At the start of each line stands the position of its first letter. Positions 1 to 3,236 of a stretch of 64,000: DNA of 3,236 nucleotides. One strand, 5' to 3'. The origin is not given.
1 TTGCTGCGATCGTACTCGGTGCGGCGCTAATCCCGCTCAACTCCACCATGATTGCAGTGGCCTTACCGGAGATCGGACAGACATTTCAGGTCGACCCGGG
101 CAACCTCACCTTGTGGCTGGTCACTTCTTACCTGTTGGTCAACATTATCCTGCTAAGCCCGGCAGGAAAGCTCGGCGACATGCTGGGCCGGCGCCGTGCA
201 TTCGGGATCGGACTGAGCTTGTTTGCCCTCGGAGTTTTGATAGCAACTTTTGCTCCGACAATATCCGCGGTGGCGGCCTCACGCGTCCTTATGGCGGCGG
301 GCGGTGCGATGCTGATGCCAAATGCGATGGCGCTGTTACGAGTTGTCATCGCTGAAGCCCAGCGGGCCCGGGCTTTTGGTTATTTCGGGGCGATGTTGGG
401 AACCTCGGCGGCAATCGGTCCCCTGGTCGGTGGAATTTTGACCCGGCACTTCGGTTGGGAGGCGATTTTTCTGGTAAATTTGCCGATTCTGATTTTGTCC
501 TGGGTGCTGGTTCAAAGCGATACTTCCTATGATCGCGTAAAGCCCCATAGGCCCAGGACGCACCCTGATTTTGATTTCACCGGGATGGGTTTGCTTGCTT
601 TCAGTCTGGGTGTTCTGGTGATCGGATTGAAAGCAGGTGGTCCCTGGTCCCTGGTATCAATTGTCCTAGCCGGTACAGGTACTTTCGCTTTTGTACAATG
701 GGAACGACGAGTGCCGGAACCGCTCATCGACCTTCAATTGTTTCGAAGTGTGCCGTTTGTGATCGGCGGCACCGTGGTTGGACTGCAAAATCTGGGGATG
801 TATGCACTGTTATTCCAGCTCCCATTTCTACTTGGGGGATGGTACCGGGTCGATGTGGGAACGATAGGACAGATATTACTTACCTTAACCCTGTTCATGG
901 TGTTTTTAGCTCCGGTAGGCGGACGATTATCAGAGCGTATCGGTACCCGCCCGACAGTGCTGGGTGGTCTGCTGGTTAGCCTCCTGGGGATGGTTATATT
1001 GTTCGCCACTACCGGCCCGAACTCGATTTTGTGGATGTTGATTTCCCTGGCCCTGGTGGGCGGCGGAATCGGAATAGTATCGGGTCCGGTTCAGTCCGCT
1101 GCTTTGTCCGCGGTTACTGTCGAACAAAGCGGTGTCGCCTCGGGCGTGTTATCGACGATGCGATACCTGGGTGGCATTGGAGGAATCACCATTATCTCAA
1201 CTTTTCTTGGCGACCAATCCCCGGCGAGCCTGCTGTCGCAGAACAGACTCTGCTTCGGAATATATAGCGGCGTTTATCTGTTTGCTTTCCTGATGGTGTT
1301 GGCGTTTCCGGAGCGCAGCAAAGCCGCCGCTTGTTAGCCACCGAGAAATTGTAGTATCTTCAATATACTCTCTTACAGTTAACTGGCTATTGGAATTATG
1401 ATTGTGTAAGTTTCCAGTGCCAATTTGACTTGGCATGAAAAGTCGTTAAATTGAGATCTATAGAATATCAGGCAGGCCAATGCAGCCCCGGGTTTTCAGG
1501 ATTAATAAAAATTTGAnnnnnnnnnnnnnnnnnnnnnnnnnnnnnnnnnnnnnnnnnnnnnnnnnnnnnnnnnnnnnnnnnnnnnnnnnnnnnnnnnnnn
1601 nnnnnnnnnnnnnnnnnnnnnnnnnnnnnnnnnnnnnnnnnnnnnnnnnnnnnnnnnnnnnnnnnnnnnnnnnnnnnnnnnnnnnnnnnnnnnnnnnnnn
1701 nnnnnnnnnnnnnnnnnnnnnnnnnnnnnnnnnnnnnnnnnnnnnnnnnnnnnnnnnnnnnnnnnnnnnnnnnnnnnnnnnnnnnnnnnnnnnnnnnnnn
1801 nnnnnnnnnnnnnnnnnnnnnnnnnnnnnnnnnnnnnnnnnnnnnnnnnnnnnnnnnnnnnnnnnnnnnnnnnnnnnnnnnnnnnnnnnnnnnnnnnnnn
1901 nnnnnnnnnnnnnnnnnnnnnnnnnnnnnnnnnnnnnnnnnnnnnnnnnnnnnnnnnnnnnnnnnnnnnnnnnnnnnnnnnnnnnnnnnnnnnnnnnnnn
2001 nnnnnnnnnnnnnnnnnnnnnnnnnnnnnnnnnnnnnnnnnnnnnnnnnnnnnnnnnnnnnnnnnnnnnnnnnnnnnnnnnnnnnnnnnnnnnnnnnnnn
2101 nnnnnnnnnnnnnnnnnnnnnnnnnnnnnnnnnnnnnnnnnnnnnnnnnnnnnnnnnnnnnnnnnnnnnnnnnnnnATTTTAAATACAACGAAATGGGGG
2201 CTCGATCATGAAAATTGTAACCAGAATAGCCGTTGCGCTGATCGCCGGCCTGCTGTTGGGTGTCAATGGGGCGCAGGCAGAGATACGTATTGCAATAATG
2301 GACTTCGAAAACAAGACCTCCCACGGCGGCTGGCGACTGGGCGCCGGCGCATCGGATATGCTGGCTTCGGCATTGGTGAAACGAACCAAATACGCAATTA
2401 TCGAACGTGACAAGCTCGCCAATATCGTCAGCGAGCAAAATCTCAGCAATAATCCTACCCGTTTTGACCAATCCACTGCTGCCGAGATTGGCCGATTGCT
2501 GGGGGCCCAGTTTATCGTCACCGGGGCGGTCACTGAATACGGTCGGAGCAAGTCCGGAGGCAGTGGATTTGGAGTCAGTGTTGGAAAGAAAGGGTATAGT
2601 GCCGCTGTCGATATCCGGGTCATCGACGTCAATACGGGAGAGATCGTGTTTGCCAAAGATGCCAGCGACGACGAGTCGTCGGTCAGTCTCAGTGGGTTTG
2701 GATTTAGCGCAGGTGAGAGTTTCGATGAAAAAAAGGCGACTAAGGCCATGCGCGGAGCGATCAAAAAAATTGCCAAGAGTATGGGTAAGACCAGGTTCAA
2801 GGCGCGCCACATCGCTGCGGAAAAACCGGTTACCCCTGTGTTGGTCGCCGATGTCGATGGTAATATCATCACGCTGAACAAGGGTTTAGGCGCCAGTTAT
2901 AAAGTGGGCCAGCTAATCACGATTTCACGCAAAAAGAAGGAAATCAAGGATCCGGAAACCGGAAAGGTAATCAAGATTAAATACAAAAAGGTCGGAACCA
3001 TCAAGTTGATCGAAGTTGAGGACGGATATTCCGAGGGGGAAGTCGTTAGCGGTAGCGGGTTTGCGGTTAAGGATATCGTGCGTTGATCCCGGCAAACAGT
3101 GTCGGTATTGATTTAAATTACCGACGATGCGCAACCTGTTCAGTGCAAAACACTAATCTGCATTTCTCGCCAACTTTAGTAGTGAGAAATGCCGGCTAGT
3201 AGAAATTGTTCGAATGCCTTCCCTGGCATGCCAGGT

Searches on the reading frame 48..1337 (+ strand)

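Call 54: search_protein_families(library=pfam, proteins=[window:48-1337:+], max_evalue=0.0001)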
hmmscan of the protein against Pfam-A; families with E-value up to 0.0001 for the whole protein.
window:48-1337:+ (429 aa): 1 family
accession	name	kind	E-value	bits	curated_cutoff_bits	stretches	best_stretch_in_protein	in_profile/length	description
PF07690.21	MFS_1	-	1.6e-48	165.9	33.4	1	1-379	14-346/347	Major Facilitator Superfamily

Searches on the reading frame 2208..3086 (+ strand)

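Call 54: search_protein_families(library=pfam, proteins=[window:2208-3086:+], max_evalue=0.0001)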
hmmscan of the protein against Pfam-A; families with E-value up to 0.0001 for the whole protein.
window:2208-3086:+ (292 aa): 3 families
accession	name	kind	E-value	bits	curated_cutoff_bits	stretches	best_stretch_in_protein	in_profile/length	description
PF03783.19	CsgG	-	6.3e-31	107.8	20.8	1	22-194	6-199/210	Curli production assembly/transport component CsgG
PF13036.11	LpoB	-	7.3e-12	45.9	22.3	1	28-150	32-143/147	Peptidoglycan-synthase activator LpoB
PF16539.10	FlgT_M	-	1.4e-05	25.7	31.2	1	42-151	31-141/158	Flagellar assembly protein T, middle domain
